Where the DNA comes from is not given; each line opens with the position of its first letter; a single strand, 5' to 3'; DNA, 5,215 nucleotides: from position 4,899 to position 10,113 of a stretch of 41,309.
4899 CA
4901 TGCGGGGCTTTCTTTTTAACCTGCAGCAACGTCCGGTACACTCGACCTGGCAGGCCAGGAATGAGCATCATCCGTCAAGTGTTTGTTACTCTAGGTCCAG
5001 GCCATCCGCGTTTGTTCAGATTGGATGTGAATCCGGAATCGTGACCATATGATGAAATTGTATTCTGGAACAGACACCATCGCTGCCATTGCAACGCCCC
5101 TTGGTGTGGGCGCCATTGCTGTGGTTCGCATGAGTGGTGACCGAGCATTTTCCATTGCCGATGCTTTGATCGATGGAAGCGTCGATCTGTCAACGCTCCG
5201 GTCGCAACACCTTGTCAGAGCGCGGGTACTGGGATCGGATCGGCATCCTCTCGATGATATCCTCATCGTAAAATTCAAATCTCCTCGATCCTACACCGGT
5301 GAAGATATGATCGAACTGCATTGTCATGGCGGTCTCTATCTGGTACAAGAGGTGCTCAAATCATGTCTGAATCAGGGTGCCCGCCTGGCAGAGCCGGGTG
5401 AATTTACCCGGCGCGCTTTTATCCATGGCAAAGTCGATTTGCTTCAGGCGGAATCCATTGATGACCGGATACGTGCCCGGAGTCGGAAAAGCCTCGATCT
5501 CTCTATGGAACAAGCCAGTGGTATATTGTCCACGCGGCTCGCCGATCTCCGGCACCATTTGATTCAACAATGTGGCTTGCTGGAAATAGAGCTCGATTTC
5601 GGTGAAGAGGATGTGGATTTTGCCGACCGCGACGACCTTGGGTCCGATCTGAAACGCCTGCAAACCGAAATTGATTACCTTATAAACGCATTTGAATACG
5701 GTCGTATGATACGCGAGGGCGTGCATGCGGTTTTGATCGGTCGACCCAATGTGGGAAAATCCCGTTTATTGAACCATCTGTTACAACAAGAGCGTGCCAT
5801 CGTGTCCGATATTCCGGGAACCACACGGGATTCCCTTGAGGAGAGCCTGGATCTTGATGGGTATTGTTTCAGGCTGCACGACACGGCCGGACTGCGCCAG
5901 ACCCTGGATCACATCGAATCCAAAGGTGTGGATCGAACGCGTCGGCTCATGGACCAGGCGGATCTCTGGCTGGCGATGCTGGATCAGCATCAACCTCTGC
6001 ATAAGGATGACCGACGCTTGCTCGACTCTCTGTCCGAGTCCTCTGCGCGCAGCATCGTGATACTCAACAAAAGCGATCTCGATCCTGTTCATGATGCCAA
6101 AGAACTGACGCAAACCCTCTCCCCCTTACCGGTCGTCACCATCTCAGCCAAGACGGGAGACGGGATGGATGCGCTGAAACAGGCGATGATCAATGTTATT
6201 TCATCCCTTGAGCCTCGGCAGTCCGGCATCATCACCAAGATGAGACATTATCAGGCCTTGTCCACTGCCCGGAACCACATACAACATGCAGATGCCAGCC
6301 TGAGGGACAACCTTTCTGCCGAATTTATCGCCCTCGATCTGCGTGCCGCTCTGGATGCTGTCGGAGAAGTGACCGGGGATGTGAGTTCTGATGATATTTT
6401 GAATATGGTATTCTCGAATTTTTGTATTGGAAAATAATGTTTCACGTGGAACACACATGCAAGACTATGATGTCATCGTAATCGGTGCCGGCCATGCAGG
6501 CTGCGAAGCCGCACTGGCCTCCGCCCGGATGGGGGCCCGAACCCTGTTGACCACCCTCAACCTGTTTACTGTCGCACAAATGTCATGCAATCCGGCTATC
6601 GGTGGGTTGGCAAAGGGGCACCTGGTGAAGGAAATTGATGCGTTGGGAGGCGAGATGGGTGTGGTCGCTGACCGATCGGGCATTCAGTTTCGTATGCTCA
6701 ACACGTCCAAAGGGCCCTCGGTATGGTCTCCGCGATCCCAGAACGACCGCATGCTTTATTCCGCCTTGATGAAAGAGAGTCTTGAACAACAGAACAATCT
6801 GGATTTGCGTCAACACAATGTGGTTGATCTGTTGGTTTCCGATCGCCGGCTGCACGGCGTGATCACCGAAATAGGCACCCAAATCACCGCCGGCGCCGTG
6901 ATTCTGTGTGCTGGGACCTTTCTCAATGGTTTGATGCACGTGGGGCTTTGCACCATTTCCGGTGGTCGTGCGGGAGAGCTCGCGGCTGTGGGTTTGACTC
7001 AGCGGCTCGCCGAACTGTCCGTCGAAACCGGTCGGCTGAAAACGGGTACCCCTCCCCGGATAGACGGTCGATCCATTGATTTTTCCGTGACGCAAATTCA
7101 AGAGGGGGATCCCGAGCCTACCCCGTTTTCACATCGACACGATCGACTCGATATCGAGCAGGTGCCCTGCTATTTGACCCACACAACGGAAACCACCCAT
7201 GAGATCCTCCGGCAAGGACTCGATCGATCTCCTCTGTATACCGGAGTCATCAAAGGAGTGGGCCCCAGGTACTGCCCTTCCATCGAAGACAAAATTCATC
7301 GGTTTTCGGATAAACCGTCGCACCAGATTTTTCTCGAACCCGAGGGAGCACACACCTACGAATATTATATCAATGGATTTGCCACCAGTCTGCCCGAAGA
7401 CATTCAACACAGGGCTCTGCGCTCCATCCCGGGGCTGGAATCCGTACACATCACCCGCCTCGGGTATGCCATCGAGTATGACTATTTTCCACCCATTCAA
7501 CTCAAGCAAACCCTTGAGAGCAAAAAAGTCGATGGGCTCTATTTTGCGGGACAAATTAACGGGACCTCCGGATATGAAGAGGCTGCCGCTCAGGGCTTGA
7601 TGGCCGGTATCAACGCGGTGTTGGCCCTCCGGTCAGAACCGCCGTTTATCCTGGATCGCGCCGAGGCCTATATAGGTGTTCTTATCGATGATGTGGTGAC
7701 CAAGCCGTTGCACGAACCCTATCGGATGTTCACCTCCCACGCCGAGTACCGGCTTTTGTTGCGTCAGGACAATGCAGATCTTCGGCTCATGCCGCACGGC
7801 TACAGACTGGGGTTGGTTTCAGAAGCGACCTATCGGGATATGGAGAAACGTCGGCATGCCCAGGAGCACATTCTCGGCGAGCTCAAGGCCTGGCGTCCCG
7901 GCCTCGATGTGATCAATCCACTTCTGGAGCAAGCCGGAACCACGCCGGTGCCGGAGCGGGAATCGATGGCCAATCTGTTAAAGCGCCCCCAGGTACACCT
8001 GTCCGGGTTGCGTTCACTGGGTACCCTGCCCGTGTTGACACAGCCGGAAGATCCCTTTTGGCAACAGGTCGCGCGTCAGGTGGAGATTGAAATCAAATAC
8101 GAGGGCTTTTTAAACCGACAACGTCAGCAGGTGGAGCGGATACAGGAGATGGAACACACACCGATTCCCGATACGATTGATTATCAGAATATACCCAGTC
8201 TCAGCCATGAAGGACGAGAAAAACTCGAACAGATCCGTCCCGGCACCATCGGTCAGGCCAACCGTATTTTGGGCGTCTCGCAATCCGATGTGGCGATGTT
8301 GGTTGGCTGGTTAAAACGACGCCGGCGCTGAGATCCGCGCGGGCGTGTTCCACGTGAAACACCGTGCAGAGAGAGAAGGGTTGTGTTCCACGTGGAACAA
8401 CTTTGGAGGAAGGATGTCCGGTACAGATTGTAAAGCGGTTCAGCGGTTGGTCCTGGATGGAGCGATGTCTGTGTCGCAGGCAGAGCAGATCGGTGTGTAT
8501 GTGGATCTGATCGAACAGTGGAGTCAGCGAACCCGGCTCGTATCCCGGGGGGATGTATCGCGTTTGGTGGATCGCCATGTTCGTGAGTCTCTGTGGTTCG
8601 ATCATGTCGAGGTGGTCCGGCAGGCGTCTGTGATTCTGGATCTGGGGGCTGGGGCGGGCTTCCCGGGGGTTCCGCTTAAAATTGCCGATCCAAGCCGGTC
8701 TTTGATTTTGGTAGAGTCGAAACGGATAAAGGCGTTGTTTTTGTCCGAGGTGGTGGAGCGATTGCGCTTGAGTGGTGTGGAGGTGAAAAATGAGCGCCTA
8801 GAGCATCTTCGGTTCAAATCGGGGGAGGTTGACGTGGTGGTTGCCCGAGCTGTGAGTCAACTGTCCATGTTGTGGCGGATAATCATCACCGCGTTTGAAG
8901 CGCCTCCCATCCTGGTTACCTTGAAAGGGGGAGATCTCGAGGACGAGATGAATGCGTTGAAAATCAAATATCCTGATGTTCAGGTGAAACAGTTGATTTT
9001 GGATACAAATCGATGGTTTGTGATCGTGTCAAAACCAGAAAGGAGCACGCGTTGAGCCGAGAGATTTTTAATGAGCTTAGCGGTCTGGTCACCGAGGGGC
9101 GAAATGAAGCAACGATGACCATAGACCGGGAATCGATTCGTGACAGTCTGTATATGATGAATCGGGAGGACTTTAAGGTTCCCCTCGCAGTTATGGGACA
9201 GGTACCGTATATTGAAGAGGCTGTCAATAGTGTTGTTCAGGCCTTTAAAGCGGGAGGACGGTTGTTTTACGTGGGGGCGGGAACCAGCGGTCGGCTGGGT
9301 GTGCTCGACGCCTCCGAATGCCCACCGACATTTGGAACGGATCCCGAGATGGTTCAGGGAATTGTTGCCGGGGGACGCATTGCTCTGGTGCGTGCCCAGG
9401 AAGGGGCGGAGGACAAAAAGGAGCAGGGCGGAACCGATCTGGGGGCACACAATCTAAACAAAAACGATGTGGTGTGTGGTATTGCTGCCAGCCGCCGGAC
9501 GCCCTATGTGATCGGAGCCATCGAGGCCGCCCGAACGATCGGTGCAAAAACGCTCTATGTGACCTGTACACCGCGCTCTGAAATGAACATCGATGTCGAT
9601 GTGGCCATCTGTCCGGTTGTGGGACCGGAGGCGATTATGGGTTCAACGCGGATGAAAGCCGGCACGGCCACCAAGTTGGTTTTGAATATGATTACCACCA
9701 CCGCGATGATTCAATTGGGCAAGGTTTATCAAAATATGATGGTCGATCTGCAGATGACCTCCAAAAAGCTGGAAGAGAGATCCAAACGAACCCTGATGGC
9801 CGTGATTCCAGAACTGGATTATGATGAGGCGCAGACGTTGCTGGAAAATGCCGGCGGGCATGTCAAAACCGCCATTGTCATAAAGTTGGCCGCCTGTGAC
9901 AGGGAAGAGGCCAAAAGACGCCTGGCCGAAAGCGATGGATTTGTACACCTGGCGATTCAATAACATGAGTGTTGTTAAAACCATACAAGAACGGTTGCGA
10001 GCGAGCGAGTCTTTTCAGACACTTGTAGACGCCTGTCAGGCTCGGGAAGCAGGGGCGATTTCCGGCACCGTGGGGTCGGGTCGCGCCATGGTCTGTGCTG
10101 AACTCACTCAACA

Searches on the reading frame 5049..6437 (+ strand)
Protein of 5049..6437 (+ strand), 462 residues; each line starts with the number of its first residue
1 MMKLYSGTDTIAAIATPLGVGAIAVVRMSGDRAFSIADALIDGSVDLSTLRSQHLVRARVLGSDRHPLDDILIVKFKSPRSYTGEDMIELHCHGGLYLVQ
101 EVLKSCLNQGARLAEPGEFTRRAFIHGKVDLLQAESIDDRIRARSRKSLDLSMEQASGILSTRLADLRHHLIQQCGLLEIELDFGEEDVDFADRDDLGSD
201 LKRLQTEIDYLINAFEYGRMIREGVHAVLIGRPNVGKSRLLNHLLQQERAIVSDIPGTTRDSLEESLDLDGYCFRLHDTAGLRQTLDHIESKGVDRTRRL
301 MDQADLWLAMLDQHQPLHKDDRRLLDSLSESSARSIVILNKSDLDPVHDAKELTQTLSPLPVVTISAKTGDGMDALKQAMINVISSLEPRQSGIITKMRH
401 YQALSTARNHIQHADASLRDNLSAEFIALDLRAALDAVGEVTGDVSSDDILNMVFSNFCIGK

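Call 6: search_protein_families(library=pfam, proteins=[window:5049-6437:+], max_evalue=0.00001)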
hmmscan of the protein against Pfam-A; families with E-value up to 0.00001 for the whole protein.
window:5049-6437:+ (462 aa): 5 families
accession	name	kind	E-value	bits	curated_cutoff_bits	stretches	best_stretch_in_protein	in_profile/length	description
PF12631.12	MnmE_helical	-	8.3e-52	176.8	40.1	1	131-459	1-211/211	MnmE helical domain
PF10396.14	TrmE_N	-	8e-39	132.9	29.8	1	10-128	1-117/117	GTP-binding protein TrmE N-terminus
PF01926.29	MMR_HSR1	-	1.5e-24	86.7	21.9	1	227-341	2-113/113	50S ribosome-binding GTPase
PF02421.24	FeoB_N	-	1.2e-12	48.1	27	1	227-379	3-155/156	Ferrous iron transport protein B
PF03193.22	RsgA_GTPase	-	3.4e-08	34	30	0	322-385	43-109/174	RsgA GTPase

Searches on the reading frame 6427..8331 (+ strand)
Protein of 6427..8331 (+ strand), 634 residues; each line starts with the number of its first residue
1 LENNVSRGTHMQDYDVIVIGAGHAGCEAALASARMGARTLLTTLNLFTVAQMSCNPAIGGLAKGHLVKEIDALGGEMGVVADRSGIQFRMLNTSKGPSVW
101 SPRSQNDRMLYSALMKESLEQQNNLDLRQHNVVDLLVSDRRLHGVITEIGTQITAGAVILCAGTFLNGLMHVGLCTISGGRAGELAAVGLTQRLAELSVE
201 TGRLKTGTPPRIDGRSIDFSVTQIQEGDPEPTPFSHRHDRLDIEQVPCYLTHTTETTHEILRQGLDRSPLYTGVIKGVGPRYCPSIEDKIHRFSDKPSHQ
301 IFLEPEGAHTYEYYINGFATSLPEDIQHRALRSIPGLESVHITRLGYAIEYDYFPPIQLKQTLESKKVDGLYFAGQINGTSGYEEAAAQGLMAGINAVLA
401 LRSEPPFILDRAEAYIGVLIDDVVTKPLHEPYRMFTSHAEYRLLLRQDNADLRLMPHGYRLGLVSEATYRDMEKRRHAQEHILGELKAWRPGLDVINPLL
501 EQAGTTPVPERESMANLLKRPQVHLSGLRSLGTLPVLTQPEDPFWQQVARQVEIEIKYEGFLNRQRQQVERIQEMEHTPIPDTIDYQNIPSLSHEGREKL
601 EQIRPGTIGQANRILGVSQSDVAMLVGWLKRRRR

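Call 6: search_protein_families(library=pfam, proteins=[window:6427-8331:+], max_evalue=0.00001)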
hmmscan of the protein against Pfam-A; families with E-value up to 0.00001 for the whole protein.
window:6427-8331:+ (634 aa): 5 families
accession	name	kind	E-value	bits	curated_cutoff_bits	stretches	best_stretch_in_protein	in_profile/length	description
PF01134.28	GIDA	-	4.3e-167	556.5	22.1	1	15-404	1-390/391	Glucose inhibited division protein A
PF13932.14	SAM_GIDA_C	-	2.3e-21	75.8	27.1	1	570-625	1-56/57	tRNA modifying enzyme MnmG/GidA C-terminal helical bundle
PF21680.2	GIDA_C_1st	-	1.2e-12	48.8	24.7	1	467-566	2-96/96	tRNA modifying enzyme MnmG/GidA C-terminal helical domain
PF12831.13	FAD_oxidored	-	1.1e-08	35.3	27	1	15-161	1-143/416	FAD dependent oxidoreductase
PF00890.30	FAD_binding_2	-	9e-06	25.6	20.4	0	15-42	1-28/414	FAD binding domain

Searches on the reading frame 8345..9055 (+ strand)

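Call 6: search_protein_families(library=pfam, proteins=[window:8345-9055:+], max_evalue=0.00001)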
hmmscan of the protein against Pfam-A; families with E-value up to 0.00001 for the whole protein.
window:8345-9055:+ (236 aa): 1 family
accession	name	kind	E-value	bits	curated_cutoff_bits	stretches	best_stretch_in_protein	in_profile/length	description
PF02527.21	GidB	-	5.8e-34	117.5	27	1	46-216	2-170/184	rRNA small subunit methyltransferase G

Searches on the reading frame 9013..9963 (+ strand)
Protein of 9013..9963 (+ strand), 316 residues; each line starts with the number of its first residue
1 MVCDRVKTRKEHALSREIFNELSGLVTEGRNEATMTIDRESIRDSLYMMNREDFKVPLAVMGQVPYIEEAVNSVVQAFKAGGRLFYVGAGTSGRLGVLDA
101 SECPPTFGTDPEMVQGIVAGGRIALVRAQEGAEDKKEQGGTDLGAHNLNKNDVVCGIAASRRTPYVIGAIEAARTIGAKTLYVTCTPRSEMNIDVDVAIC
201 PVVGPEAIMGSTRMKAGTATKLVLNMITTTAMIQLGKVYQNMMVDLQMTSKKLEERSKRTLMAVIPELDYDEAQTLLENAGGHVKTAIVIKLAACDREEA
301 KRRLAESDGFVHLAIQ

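Call 6: search_protein_families(library=pfam, proteins=[window:9013-9963:+], max_evalue=0.00001)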
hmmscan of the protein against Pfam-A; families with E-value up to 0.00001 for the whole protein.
window:9013-9963:+ (316 aa): 2 families
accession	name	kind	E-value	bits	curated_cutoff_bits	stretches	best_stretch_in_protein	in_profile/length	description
PF22645.1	GKRP_SIS_N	-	1.4e-19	70.3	27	1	67-172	2-111/113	Glucokinase regulatory protein N-terminal SIS domain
PF22198.1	GKRP_SIS_2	-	1.5e-08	35.1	27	1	68-122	8-62/191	Glucokinase regulatory protein, second SIS domain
